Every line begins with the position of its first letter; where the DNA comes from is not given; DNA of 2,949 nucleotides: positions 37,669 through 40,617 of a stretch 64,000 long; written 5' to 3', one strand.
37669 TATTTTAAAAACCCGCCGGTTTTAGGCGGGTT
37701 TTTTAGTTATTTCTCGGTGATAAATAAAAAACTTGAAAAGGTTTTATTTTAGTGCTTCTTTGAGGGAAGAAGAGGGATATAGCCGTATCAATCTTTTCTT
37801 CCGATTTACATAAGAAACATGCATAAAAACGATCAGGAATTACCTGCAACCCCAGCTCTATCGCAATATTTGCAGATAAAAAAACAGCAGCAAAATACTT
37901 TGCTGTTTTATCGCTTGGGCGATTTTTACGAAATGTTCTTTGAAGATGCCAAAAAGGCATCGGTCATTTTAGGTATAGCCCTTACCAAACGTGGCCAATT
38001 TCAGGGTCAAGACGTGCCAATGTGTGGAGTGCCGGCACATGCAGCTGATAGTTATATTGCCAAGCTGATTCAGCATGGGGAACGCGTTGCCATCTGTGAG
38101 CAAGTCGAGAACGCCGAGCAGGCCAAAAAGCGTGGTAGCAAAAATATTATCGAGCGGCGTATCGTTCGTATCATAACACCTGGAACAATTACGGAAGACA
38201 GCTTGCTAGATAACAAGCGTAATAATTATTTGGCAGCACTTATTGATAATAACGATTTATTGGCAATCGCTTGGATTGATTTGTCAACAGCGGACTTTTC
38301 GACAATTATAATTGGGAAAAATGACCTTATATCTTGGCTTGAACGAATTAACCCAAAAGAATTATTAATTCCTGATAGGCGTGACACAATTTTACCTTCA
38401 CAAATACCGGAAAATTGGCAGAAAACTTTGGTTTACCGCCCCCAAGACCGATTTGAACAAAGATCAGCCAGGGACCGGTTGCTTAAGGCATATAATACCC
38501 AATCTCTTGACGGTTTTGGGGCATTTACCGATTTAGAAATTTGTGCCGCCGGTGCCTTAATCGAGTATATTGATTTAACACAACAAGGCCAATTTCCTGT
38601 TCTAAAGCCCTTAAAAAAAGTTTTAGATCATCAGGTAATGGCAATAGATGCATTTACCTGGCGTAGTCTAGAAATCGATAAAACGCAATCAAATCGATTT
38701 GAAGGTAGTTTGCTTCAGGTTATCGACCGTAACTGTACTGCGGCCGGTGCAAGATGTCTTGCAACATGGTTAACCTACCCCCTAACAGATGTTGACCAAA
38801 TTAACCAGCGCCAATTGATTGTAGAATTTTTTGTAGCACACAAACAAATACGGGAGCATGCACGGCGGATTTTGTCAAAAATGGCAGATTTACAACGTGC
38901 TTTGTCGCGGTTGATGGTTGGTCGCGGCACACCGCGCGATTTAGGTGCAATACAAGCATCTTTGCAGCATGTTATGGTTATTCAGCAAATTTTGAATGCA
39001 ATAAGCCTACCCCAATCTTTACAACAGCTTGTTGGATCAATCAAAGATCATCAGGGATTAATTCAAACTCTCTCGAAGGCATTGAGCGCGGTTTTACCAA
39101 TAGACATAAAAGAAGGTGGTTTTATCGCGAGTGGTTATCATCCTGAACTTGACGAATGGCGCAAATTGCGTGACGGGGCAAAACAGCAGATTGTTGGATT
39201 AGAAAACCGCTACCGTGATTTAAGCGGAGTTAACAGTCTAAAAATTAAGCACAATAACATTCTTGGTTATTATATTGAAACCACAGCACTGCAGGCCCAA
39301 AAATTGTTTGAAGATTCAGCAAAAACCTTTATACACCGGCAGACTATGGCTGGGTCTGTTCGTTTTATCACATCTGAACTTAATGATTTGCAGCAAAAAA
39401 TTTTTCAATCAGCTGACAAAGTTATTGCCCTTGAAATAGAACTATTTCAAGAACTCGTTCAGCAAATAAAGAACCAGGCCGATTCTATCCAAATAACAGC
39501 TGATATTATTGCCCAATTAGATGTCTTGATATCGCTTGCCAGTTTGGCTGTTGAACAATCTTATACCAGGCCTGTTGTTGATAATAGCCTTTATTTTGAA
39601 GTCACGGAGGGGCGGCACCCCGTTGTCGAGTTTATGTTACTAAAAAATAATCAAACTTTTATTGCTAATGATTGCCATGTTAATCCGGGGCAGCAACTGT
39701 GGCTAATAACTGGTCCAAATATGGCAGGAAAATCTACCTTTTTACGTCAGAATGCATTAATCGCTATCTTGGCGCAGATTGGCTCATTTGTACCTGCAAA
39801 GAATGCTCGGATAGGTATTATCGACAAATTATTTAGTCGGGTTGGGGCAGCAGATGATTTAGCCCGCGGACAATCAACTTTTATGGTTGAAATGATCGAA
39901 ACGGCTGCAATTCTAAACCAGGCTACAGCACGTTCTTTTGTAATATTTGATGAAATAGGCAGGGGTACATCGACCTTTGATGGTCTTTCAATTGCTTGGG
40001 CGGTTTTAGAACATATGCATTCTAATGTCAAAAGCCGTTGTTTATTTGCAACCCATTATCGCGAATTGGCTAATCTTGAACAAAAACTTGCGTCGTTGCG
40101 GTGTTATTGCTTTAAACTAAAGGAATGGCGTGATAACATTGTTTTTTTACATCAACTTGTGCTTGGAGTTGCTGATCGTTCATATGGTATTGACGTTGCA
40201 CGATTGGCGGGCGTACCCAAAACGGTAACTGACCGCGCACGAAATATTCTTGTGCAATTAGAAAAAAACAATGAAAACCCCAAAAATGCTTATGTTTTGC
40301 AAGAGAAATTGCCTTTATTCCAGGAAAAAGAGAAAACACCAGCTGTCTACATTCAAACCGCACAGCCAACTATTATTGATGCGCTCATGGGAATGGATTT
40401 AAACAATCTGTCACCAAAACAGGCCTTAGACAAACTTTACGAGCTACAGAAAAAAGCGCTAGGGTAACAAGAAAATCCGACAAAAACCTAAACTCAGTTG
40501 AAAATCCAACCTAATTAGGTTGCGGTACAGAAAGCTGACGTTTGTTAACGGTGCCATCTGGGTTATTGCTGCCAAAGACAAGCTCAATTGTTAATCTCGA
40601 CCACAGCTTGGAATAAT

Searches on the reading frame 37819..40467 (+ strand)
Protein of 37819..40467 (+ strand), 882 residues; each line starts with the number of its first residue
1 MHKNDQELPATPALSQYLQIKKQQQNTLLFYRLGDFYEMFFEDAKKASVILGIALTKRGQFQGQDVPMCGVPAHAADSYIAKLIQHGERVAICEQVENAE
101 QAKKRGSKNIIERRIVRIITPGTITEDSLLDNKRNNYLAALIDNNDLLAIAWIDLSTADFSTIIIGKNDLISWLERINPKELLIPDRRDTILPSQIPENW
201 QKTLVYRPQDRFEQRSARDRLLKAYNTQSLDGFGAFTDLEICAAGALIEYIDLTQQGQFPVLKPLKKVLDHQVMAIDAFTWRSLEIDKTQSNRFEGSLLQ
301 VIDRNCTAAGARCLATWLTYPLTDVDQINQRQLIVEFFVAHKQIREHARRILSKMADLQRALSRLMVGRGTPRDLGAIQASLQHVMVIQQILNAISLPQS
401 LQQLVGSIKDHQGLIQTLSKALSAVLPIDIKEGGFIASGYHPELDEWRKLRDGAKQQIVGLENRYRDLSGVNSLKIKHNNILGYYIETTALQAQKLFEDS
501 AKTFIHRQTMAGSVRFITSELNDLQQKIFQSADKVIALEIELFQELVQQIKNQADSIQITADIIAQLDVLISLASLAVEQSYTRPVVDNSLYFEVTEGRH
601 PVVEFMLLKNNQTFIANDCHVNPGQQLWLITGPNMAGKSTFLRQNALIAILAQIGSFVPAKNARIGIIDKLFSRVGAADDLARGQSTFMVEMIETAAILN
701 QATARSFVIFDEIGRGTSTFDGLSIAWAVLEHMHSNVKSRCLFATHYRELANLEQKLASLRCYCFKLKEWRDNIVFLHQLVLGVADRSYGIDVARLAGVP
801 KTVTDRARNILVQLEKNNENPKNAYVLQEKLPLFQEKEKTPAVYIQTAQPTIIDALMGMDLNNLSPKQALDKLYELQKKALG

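Call 22: find_encoding_contigs(protein=window:37819-40467:+, flank=10000, max_places=1)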
Protein window:37819-40467:+ (882 aa): no gene with exactly this product is on record in the collection.

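Call 26: search_protein_families(library=pfam, proteins=[window:37819-40467:+], max_evalue=0.00001)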
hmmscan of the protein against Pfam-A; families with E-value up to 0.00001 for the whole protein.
window:37819-40467:+ (882 aa): 5 families
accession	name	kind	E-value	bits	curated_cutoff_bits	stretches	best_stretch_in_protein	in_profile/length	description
PF00488.27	MutS_V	-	7.4e-83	277.6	30.2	1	628-815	1-188/188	MutS domain V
PF05192.23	MutS_III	-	1e-43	150.4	34.1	1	280-574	2-194/194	MutS domain III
PF01624.25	MutS_I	-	9.6e-42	142.2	20.6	1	11-127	1-112/113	MutS domain I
PF05190.23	MutS_IV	-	6.3e-21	74.9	22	1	439-531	1-89/92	MutS family domain IV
PF05188.22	MutS_II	-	9.7e-20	71.8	25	1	136-260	1-130/133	MutS domain II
